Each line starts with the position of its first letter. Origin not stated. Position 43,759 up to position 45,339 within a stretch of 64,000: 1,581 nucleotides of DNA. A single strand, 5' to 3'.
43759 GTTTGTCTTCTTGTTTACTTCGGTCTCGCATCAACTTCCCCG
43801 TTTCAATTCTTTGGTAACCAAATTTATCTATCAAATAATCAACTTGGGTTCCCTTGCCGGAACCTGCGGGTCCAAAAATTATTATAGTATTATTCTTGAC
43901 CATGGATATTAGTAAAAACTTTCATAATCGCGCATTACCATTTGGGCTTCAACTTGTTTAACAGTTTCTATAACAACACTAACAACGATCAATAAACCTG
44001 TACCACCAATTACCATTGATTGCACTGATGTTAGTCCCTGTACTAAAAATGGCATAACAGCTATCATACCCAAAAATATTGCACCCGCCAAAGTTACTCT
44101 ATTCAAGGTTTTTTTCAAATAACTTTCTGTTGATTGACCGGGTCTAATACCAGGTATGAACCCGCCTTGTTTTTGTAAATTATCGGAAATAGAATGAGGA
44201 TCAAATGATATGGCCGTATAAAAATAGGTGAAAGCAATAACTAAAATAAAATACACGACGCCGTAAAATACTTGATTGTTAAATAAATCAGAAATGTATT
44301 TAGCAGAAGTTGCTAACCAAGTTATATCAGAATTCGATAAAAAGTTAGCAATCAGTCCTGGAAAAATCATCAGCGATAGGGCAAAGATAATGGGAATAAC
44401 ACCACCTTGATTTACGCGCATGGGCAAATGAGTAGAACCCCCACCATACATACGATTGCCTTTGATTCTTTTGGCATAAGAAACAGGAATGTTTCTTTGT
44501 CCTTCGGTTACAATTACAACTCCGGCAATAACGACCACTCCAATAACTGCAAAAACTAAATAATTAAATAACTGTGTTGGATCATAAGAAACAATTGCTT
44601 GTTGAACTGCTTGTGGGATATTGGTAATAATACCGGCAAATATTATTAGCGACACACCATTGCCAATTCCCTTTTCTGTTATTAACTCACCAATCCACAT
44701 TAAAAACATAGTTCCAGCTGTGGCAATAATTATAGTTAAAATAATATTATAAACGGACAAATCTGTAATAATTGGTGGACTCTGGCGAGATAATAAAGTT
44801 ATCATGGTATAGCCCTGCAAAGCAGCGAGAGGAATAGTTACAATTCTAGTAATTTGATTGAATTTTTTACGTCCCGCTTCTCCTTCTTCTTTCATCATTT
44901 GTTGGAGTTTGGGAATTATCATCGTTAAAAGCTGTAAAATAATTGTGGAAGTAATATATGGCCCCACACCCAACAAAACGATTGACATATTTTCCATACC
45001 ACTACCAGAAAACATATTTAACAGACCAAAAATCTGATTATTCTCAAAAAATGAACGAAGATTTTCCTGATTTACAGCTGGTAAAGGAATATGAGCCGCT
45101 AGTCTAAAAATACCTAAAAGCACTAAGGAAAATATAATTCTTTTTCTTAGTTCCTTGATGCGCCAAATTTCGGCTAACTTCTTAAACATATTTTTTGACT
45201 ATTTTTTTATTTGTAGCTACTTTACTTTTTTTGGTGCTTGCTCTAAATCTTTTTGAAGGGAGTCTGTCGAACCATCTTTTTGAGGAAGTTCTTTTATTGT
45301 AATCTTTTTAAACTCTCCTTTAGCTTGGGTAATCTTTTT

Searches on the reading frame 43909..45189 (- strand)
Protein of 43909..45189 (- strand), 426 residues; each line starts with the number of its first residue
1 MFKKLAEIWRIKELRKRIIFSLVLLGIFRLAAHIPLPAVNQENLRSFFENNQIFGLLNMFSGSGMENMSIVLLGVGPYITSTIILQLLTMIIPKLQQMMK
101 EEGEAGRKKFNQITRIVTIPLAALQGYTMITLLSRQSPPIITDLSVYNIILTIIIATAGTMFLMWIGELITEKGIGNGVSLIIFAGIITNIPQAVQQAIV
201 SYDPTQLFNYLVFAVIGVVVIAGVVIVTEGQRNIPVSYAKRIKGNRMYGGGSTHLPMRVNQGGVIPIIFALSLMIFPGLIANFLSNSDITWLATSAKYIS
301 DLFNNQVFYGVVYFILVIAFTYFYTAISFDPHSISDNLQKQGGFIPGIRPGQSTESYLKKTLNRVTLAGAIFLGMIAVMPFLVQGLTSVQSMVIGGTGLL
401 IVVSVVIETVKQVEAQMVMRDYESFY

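Call 20: find_related_loci(query=window:43909-45189:-, collection=genome_contigs, flank=10000)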
Query window:43909-45189:- (426 aa) in genome_contigs; peptide patterns used: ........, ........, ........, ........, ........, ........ (x = any residue, [..] = any of these).
600 stretches matched a pattern (row limit reached: there are more); 561 encode a relative of the query (tblastn E <= 1e-3); the best 80 are kept; 80 distinct loci.
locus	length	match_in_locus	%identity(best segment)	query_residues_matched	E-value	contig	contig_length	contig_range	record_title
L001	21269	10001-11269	63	1-425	0e+0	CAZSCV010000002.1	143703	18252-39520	MAG TPA_asm: uncultured Bdellovibrionales bacterium isolate binchicken_co191_89 genome assembly, contig: NODE_124_length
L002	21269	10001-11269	63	1-425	0e+0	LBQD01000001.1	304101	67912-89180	MAG: Candidatus Moranbacteria bacterium GW2011_GWE2_35_2- UR69_C0001, whole genome shotgun sequence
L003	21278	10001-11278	64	1-426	0e+0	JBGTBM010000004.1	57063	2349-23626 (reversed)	MAG: Patescibacteria group bacterium isolate JTS-AC97 k141_3663791, whole genome shotgun sequence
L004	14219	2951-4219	63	1-425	0e+0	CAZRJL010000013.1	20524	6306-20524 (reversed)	MAG TPA_asm: uncultured Bdellovibrionales bacterium isolate binchicken_co220_173 genome assembly, contig: NODE_1599_leng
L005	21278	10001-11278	67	1-426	0e+0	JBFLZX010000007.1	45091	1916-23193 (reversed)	MAG: Patescibacteria group bacterium isolate MAG122 MAG122_7, whole genome shotgun sequence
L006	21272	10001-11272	63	1-425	3e-177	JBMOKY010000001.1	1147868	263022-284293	MAG: Patescibacteria group bacterium isolate Betzabe_MAG010 MAG010_1, whole genome shotgun sequence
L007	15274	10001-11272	59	1-425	2e-174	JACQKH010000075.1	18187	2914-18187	MAG: Candidatus Kerfeldbacteria bacterium isolate NC_groundwater_1172_Ag_S-0.1um_55_34 S_p1_S3_coassembly_k141_2083193,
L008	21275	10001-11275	60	1-425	8e-174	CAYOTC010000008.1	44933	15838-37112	MAG TPA_asm: uncultured Bdellovibrionales bacterium isolate SRP192927_co6_68 genome assembly, contig: NODE_1221_length_4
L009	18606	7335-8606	61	1-425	9e-173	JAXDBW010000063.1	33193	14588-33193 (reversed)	MAG: Patescibacteria group bacterium isolate POMEDNA-B28 Raw2_k127_2140231, whole genome shotgun sequence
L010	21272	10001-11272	59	1-425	3e-171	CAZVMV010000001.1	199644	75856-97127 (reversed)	MAG TPA_asm: uncultured Gammaproteobacteria bacterium isolate SRP173033_co2_263 genome assembly, contig: NODE_16_length_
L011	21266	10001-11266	58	1-423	3e-171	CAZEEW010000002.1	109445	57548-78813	MAG TPA_asm: uncultured Gammaproteobacteria bacterium isolate SRP093185_co1_62 genome assembly, contig: NODE_36_length_1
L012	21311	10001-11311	58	1-425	5e-171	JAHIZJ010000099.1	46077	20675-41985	MAG: Patescibacteria group bacterium isolate Modern_marine.mb.172 Modern_marine.mb.172_k141_2142363, whole genome shotgu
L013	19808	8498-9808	56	1-425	5e-169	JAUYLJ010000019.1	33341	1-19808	MAG: bacterium isolate C24_metabat.bin.3 C24_k141_1038424, whole genome shotgun sequence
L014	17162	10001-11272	57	1-425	2e-168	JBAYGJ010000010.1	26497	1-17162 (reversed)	MAG: Patescibacteria group bacterium isolate SO_2016_GW1_122 scaffold03224_OW334_2016, whole genome shotgun sequence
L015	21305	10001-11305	58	1-425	4e-168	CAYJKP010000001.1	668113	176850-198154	MAG TPA_asm: uncultured Gammaproteobacteria bacterium isolate ERP124720_co1_115 genome assembly, contig: NODE_11_length_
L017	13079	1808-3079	61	1-425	5e-167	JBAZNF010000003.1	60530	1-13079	MAG: Patescibacteria group bacterium isolate SO_2017_LW4_60 scaffold_1326_c1_LW137-91_2017, whole genome shotgun sequenc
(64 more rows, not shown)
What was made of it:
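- Taxonomy: the best SecY relatives are Patescibacteria, up to 67% identity (call 20).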

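Call 77: search_protein_families(library=ncbifam, proteins=[L006:13083-14210:+, L010:13792-14904:+, L017:5583-6716:+], max_evalue=0.00001)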
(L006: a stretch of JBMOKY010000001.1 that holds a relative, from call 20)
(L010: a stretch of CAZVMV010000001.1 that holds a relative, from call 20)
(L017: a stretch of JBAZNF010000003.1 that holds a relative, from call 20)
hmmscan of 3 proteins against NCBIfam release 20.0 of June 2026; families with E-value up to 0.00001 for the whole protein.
L006:13083-14210:+ (376 aa): 3 families
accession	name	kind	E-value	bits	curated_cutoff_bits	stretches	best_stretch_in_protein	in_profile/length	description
TIGR02380.1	ECA_wecA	exception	1.7e-27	96.5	326.05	1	24-359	11-327/346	UDP-N-acetylglucosamine--undecaprenyl-phosphate N-acetylglucosaminephosphotransferase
NF053644.1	MraY_archaea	equivalog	1.9e-19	70.2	450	1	175-335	185-337/340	pseudomurein biosynthesis MraY family phospho-N-acetylmuramoyl-pentapeptide-transferase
TIGR00445.1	mraY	equivalog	5.1e-15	55.8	192.05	1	25-330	4-307/321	phospho-N-acetylmuramoyl-pentapeptide-transferase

L010:13792-14904:+ (371 aa): 3 families
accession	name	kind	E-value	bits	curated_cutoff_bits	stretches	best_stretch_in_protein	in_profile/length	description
TIGR02380.1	ECA_wecA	exception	3.9e-26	92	326.05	1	16-365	5-336/346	UDP-N-acetylglucosamine--undecaprenyl-phosphate N-acetylglucosaminephosphotransferase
NF053644.1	MraY_archaea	equivalog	1.2e-20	74.2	450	1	174-336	187-340/340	pseudomurein biosynthesis MraY family phospho-N-acetylmuramoyl-pentapeptide-transferase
TIGR00445.1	mraY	equivalog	5.9e-18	65.4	192.05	1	27-337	8-316/321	phospho-N-acetylmuramoyl-pentapeptide-transferase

L017:5583-6716:+ (378 aa): 3 families
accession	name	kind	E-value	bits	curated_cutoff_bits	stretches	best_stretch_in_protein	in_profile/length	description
TIGR02380.1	ECA_wecA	exception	6e-28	98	326.05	1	26-362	12-330/346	UDP-N-acetylglucosamine--undecaprenyl-phosphate N-acetylglucosaminephosphotransferase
NF053644.1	MraY_archaea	equivalog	1.2e-19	70.9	450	1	176-340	185-340/340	pseudomurein biosynthesis MraY family phospho-N-acetylmuramoyl-pentapeptide-transferase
TIGR00445.1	mraY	equivalog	3.4e-17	62.9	192.05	1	26-340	5-315/321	phospho-N-acetylmuramoyl-pentapeptide-transferase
